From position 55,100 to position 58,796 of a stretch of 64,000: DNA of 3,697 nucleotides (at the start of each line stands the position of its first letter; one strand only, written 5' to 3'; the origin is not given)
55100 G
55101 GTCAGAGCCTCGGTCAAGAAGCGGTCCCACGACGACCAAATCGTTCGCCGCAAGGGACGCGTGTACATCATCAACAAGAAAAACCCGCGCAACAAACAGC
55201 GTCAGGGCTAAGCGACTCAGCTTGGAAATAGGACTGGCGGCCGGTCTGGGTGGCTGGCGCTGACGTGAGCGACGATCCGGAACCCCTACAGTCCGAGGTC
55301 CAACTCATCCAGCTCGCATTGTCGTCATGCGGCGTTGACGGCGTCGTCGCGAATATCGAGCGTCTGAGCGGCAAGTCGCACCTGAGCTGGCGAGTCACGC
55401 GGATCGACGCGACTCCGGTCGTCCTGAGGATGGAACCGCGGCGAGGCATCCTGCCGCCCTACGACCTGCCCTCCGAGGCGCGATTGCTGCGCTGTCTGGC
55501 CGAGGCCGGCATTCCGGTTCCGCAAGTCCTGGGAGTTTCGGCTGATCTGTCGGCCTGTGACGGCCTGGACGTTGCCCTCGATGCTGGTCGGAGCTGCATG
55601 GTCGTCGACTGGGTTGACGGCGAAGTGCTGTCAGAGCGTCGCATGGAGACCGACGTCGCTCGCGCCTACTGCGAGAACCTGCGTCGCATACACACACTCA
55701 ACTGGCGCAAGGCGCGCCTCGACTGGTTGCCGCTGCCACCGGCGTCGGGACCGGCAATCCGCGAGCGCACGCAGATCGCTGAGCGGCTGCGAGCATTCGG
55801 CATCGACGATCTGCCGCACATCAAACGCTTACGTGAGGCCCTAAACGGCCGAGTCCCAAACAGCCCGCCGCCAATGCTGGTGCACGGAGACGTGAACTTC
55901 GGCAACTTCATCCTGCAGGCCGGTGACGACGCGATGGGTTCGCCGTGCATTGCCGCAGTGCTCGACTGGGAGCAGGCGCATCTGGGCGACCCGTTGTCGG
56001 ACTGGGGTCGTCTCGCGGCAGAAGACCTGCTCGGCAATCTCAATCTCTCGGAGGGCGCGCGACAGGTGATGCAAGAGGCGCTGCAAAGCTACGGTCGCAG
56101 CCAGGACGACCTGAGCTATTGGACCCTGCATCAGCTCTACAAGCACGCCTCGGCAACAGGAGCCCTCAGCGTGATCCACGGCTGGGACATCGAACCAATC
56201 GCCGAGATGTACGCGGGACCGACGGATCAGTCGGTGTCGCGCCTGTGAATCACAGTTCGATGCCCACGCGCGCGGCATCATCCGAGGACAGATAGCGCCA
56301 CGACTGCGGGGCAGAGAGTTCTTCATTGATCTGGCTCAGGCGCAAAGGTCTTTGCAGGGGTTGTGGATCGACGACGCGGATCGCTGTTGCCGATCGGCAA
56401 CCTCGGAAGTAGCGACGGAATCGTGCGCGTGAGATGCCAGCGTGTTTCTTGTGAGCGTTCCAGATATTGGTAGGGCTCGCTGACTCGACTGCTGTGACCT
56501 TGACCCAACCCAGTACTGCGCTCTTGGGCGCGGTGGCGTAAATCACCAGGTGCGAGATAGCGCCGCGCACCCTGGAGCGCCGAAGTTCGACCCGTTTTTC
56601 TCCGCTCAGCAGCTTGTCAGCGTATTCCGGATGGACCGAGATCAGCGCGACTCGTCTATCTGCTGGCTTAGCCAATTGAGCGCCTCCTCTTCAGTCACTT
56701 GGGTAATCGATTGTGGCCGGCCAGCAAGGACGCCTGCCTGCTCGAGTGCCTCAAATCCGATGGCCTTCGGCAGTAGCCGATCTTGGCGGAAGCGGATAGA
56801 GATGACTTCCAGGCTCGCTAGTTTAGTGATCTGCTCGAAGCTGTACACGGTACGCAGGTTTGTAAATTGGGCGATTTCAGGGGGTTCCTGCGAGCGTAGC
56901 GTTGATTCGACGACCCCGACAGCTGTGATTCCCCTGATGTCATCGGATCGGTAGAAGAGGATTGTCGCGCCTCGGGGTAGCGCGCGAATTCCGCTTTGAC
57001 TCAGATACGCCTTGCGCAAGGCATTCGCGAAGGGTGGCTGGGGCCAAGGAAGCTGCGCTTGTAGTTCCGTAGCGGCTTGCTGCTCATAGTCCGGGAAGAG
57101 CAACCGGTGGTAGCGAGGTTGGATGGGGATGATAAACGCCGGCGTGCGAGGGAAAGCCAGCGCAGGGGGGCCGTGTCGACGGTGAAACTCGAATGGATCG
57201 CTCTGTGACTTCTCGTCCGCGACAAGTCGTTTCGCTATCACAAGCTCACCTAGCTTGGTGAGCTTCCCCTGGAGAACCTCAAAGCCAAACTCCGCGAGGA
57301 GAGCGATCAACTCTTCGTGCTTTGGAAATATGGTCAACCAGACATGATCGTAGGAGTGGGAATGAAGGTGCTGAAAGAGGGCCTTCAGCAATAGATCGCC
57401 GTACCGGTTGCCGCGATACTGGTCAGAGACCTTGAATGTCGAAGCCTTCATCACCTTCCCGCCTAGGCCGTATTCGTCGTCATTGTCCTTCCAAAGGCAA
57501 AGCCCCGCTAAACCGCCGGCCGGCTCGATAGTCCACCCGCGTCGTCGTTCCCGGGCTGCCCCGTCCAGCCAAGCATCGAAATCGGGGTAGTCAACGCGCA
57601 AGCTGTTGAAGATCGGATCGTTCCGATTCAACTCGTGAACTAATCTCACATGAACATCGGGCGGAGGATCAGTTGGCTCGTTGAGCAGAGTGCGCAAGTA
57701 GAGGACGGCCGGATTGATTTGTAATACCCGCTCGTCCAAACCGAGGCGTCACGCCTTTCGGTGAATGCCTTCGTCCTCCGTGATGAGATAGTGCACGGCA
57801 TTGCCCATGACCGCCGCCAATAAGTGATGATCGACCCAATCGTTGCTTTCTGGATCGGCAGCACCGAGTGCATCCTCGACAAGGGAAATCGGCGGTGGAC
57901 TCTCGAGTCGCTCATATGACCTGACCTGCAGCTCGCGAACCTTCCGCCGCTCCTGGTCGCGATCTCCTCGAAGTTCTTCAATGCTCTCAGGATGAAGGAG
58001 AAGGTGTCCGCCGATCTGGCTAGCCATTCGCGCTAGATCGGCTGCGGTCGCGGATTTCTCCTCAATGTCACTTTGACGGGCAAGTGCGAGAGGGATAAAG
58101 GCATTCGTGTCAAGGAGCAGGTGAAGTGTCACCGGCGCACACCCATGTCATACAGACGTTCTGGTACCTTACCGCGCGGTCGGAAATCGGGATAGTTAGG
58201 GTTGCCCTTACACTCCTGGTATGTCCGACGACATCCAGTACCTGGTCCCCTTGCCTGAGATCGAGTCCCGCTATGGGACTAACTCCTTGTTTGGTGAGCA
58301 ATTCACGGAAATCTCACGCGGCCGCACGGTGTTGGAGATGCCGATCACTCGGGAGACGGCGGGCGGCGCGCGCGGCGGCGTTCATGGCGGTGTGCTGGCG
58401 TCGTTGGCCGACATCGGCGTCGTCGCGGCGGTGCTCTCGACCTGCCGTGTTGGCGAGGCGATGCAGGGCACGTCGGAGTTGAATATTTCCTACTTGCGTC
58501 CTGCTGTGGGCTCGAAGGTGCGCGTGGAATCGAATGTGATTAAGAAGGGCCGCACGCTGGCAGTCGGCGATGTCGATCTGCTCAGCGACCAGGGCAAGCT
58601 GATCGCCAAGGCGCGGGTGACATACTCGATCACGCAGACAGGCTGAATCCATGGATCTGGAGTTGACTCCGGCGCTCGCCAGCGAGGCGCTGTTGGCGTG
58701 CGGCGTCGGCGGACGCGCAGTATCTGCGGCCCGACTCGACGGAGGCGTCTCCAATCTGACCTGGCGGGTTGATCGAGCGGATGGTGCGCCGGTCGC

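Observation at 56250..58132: PIN-like / GNAT-ASCH / ASCH three-ORF module: candidate undescribed RNA-acylation toxin or defence system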

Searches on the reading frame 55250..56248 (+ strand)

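Call 3: search_protein_families(library=pfam, proteins=[window:55250-56248:+], max_evalue=1)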
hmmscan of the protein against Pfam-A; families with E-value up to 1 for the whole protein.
window:55250-56248:+ (332 aa): 2 families
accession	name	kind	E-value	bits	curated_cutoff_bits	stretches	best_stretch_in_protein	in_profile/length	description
PF01636.29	APH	-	7.7e-25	88.5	23.2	1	40-256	7-210/239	Phosphotransferase enzyme family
PF07914.17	DUF1679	-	0.0088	15.4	24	1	208-257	268-315/414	Uncharacterized oxidoreductase dhs-27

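Call 75: search_protein_families(library=padloc, proteins=[window:55250-56248:+], max_evalue=0.001)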
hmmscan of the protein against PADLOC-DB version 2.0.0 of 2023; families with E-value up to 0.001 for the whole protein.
window:55250-56248:+ (332 aa): 0 families

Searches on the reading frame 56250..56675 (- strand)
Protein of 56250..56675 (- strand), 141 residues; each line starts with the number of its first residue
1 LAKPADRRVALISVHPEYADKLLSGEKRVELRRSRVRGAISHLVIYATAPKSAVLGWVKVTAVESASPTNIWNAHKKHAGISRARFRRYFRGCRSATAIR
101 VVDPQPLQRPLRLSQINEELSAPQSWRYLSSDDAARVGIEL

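Call 3: search_protein_families(library=pfam, proteins=[window:56250-56675:-], max_evalue=1)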
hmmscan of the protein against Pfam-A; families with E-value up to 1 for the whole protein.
window:56250-56675:- (141 aa): 1 family
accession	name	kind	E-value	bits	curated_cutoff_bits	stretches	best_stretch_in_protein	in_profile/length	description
PF04266.20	ASCH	-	8e-08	33.4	21.2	1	12-90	1-80/103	ASCH domain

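Call 4: search_protein_families(library=padloc, proteins=[window:56250-56675:-], max_evalue=1)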
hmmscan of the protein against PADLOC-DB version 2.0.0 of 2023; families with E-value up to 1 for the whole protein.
window:56250-56675:- (141 aa): 3 families
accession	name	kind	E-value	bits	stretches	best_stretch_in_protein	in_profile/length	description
PDLC04425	PDC-M11B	-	1.5e-37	127.1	1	10-133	3-126/132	-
PDLC04424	PDC-M11B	-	7.2e-36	121.3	1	1-133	1-133/142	-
PDLC04423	PDC-M11B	-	1.5e-22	78.3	1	12-130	1-119/164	-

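Call 5: search_protein_families(library=ncbifam, proteins=[window:56250-56675:-], max_evalue=1)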
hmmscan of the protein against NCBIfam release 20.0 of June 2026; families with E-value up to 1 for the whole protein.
window:56250-56675:- (141 aa): 2 families
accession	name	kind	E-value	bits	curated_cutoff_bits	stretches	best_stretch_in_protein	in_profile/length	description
NF008917.0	PRK12279.1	equivalog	1.7e-08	34.1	526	1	8-129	189-310/311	50S ribosomal protein L22/unknown domain fusion protein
NF004818.0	PRK06172.1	equivalog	0.023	14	336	1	38-135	149-237/253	SDR family oxidoreductase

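Call 25: find_encoding_contigs(protein=window:56250-56675:-, flank=10000, max_places=3)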
Protein window:56250-56675:- (141 aa): 1 contig read that carries it; 1 place shown.
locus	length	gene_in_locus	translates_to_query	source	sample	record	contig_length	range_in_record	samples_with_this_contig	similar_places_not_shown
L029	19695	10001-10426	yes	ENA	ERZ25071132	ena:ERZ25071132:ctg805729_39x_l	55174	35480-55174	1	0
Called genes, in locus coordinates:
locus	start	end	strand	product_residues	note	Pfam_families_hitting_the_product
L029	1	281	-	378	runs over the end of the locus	PF00988:CPSase_sm_chain, PF00117:GATase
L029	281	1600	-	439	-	PF01979:Amidohydro_1, PF07969:Amidohydro_3 (weak), PF12890:DHOase, PF07969:Amidohydro_3 (weak)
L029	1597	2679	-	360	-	PF02729:OTCace_N, PF00185:OTCace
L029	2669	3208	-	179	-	PF00156:Pribosyltran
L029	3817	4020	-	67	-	PF03966:Trm112p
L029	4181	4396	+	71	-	PF00364:Biotin_lipoyl, PF25917:BSH_RND, PF25919:BSH_CusB (weak), PF25973:BSH_CzcB (faint), PF25997:BSH_YhbJ (weak), PF25984:BSH_YknX (faint)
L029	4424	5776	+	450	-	PF00289:Biotin_carb_N, PF02786:CPSase_L_D2, PF07478:Dala_Dala_lig_C, PF02785:Biotin_carb_C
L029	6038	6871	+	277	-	PF00296:Bac_luciferase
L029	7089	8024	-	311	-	PF01636:APH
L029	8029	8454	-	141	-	PF13622:4HBT_3 (weak), PF03061:4HBT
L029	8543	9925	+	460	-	PF00583:Acetyltransf_1 (weak)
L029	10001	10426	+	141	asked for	PF04266:ASCH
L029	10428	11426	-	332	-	PF01636:APH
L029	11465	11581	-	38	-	PF00444:Ribosomal_L36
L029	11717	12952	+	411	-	PF01612:DNA_pol_A_exo1, PF00570:HRDC, PF21293:RNAseD_HRDC_C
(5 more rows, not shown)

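Call 33: search_solved_structures(query=window:56250-56675:-, max_evalue=1, show_alignments=2)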
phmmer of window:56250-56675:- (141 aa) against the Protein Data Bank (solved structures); distinct sequences matched with E-value up to 1: 4.
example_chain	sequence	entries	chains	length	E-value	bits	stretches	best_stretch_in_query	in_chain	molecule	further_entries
5gus_A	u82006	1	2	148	1.3e-19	74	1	5-134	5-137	Helix-turn-helix domain-containing protein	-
5guq_A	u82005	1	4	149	1.3e-19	74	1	5-134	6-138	Helix-turn-helix domain-containing protein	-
5y6c_A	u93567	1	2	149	3e-19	72.8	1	5-133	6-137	Helix-turn-helix domain-containing protein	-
5y6b_A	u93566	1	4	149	4.8e-19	72.2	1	5-134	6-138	Helix-turn-helix domain-containing protein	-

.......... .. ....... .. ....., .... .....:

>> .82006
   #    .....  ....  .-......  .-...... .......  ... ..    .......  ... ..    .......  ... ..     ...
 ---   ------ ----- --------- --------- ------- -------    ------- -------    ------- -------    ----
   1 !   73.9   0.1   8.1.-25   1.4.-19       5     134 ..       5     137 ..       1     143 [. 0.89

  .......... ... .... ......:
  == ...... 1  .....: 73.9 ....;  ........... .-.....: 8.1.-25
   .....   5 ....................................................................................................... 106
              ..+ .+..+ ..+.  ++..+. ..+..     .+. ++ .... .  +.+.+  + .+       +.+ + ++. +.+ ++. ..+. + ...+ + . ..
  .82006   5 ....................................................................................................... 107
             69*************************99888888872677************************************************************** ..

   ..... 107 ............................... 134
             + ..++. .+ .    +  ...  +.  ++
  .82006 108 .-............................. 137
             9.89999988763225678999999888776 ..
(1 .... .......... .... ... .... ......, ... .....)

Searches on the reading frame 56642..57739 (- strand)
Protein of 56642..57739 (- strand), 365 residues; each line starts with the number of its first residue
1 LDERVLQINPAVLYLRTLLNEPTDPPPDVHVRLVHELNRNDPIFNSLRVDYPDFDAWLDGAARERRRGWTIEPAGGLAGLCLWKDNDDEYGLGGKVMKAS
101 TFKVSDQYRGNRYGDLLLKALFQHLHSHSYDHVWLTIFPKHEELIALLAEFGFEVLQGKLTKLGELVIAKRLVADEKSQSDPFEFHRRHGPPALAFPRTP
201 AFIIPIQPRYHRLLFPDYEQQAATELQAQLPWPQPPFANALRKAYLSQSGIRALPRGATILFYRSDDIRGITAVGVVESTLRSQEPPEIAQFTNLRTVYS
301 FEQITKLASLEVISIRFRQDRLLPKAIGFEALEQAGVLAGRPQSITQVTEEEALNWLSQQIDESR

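Call 3: search_protein_families(library=pfam, proteins=[window:56642-57739:-], max_evalue=1)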
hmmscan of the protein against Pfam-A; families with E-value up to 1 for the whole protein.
window:56642-57739:- (365 aa): 3 families
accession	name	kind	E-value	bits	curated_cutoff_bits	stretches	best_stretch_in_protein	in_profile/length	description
PF00583.31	Acetyltransf_1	-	2.1e-07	31.6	20.7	1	36-153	6-116/116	Acetyltransferase (GNAT) family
PF13508.13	Acetyltransf_7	-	0.012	16.4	27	1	69-154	6-83/84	Acetyltransferase (GNAT) domain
PF18290.7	Nudix_hydro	-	0.025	15.1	26.5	1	117-155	28-66/80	Nudix hydrolase domain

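Call 4: search_protein_families(library=padloc, proteins=[window:56642-57739:-], max_evalue=1)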
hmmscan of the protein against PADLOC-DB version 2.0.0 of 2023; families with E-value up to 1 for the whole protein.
window:56642-57739:- (365 aa): 6 families
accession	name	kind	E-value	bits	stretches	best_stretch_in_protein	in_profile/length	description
PDLC04421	PDC-M11A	-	4.1e-121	403.1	1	2-362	130-485/486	-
PDLC04420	PDC-M11A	-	8.9e-75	249.9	1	2-357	17-371/376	-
PDLC04422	PDC-M11A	-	2.2e-67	226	1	2-353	127-485/501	-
PDLC04417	PDC-M11A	-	1.3e-36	124.6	1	2-352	126-484/501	-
PDLC04419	PDC-M11A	-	3.5e-33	113.4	1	32-353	15-341/357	-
PDLC04418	PDC-M11A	-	3.5e-16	57.1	1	20-277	83-340/444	-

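Call 5: search_protein_families(library=ncbifam, proteins=[window:56642-57739:-], max_evalue=1)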
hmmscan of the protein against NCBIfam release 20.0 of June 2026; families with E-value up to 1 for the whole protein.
window:56642-57739:- (365 aa): 3 families
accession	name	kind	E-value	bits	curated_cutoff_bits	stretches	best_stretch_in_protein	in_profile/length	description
NF040503.1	resist_ArsN1a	equivalog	0.0092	15.7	170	1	104-154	84-134/159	arsinothricin resistance N-acetyltransferase ArsN1 family A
NF007025.1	PRK09491.1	equivalog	0.063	13.2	173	1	103-154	69-120/145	ribosomal protein S18-alanine N-acetyltransferase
TIGR01575.1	rimI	equivalog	0.092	12.9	86.4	1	100-155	59-114/132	ribosomal protein S18-alanine N-acetyltransferase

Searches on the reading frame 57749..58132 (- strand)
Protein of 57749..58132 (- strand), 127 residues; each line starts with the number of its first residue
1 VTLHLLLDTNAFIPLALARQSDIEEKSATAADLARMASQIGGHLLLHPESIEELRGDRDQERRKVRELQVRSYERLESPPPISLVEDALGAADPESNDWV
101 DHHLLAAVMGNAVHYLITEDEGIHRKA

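Call 3: search_protein_families(library=pfam, proteins=[window:57749-58132:-], max_evalue=1)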
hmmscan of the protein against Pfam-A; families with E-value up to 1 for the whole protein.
window:57749-58132:- (127 aa): 2 families
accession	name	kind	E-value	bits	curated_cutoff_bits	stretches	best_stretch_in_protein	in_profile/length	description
PF13470.12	PIN_3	-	4e-05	24.8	27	1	5-120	2-113/115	PIN domain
PF21855.1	Treslin_STD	-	0.016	15.6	24.2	1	32-77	45-90/154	Treslin, STD domain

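Call 4: search_protein_families(library=padloc, proteins=[window:57749-58132:-], max_evalue=1)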
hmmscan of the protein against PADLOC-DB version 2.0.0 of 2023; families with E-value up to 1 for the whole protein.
window:57749-58132:- (127 aa): 3 families
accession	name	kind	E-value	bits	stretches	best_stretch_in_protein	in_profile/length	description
PDLC04421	PDC-M11A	-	7e-32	108.8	1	4-127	2-124/486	-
PDLC04422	PDC-M11A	-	2.2e-25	87.5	1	5-127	3-121/501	-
PDLC04417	PDC-M11A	-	6.3e-10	36.6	1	4-127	2-120/501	-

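Call 5: search_protein_families(library=ncbifam, proteins=[window:57749-58132:-], max_evalue=1)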
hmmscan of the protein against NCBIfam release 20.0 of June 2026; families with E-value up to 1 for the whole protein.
window:57749-58132:- (127 aa): 0 families

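Call 58: search_solved_structures(query=A4, max_evalue=1, show_alignments=1)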
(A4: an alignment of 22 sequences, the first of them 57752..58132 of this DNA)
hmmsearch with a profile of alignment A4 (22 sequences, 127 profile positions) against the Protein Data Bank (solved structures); distinct sequences matched with E-value up to 1: 4.
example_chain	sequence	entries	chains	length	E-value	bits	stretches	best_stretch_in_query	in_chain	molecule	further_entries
2aby_A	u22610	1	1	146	0.13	15.8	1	38-85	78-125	hypothetical protein TA0743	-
7dn2_a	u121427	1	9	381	0.21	15.1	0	30-66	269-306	Major structural protein ORF14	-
2g6z_A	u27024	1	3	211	0.72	13.4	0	12-48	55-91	Dual specificity protein phosphatase 5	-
7bqr_A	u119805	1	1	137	0.95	13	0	21-98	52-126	Mussoc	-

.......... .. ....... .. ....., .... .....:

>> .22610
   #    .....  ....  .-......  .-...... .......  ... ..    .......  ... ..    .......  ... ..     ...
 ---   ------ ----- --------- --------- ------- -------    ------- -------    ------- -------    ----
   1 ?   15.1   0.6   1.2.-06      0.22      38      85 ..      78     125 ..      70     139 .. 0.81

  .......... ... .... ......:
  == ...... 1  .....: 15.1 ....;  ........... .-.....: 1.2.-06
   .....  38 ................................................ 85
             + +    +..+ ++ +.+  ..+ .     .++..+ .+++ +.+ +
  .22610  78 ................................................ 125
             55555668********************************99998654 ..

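Call 68: predict_structure(alignment_id=A5)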
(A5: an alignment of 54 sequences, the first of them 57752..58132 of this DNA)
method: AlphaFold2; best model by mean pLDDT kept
length: 127 residues; sequences in the alignment: 54
mean_pLDDT: 90.3   pTM: 0.83
mean pLDDT of the five models: 90.3, 87.4, 83.7, 81.6, 80.1
residues with pLDDT >= 90: 72; 70-90: 54; 50-70: 1; < 50: 0
segments of 3 or more residues with pLDDT < 50: none
pLDDT, mean of each block of 10 residues (from residue 1): 90 82 79 89 95 90 89 94 95 92 97 93 88
secondary structure, 60 per line:
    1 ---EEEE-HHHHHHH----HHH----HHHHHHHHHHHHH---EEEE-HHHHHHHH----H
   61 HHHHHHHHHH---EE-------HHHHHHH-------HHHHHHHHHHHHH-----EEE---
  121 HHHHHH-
elements in order: E4-7 H9-15 H27-39 E43-46 H48-55 H60-70 H83-89 H97-109 E115-117 H121-126

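Call 72: fold_search(model_id=the predicted structure, library=pdb)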
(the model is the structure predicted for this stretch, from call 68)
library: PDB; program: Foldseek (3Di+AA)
matches with E <= 10: 419; with E <= 0.001: 0
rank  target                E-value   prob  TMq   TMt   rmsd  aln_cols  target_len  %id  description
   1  5k8j_B                9.8e-03  1.00  0.58  0.58   4.3       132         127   17  Structure of Caulobacter crescentus VapBC1 (apo form) (released 2016-12-28)
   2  6a7v_G                1.0e-02  1.00  0.60  0.56   5.0       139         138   17  Crystal structure of Mycobacterium tuberculosis VapBC11 toxin-antitoxin complex (released 2018-10-10)
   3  2hww_B                1.5e-02  0.96  0.46  0.39  10.3       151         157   17  Structure of PIN domain of human SMG6 (released 2006-11-14)
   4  4chg_A                1.8e-02  1.00  0.57  0.55   5.2       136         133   17  Crystal structure of VapBC15 complex from Mycobacterium tuberculosis (released 2014-11-12)
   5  5yz4                  2.0e-02  0.99  0.50  0.48   5.1       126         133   14  Structure of the PIN domain endonuclease Utp24 (released 2018-12-19)
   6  6a7v_A                2.0e-02  0.99  0.54  0.51   5.4       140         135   16  Crystal structure of Mycobacterium tuberculosis VapBC11 toxin-antitoxin complex (released 2018-10-10)
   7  8rdd                  2.7e-02  0.95  0.49  0.40   5.9       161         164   16  Crystal structure of Saccharomyces cerevisiae Nmd4 protein involved in nonsense mediated mRNA decay (released 2024-08-14)
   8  3zvk_B                2.8e-02  0.99  0.59  0.57   4.3       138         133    9  Crystal structure of VapBC2 from Rickettsia felis bound to a DNA fragment from their promoter (released 2011-12-14)
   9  2hww_A                2.8e-02  0.91  0.46  0.38  10.2       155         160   17  Structure of PIN domain of human SMG6 (released 2006-11-14)
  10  2hww_C                3.0e-02  0.93  0.46  0.41   9.7       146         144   19  Structure of PIN domain of human SMG6 (released 2006-11-14)
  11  5oql_P                3.6e-02  0.99  0.53  0.37   5.0       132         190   14  Cryo-EM structure of the 90S pre-ribosome from Chaetomium thermophilum (released 2017-10-11)
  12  7mqa_SL               4.1e-02  1.00  0.56  0.42   5.2       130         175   15  Cryo-EM structure of the human SSU processome, state post-A1 (released 2021-09-22)
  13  2dok_A                4.3e-02  0.84  0.45  0.35  10.9       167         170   17  Crystal structure of the PIN domain of human EST1A (released 2007-05-01)
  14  4mj7_B                4.8e-02  0.80  0.40  0.35   8.1       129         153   14  Crystal structure of the PIN domain of Saccharomyces cerevisiae Utp23 (released 2013-11-06)
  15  7mq8_SL               5.4e-02  0.99  0.54  0.38   5.1       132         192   16  Cryo-EM structure of the human SSU processome, state pre-A1 (released 2021-09-22)
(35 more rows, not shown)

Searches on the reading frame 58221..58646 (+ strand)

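Call 3: search_protein_families(library=pfam, proteins=[window:58221-58646:+], max_evalue=1)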
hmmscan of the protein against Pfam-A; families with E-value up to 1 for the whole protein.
window:58221-58646:+ (141 aa): 4 families
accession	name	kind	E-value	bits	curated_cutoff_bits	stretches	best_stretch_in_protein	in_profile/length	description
PF03061.28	4HBT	-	8.1e-14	52.1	20.6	1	52-128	2-78/79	Thioesterase superfamily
PF13622.12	4HBT_3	-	1.9e-07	31.7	24.3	1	52-135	9-82/83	Acyl-CoA thioesterase N-terminal domain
PF14242.11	DUF4342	-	0.013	16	25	1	33-77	36-77/81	Domain of unknown function (DUF4342)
PF20789.3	4HBT_3C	-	0.026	15.2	24.1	1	58-132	61-135/140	Acyl-CoA thioesterase C-terminal domain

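Call 75: search_protein_families(library=padloc, proteins=[window:58221-58646:+], max_evalue=0.001)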
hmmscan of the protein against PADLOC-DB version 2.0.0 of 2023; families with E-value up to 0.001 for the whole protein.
window:58221-58646:+ (141 aa): 0 families
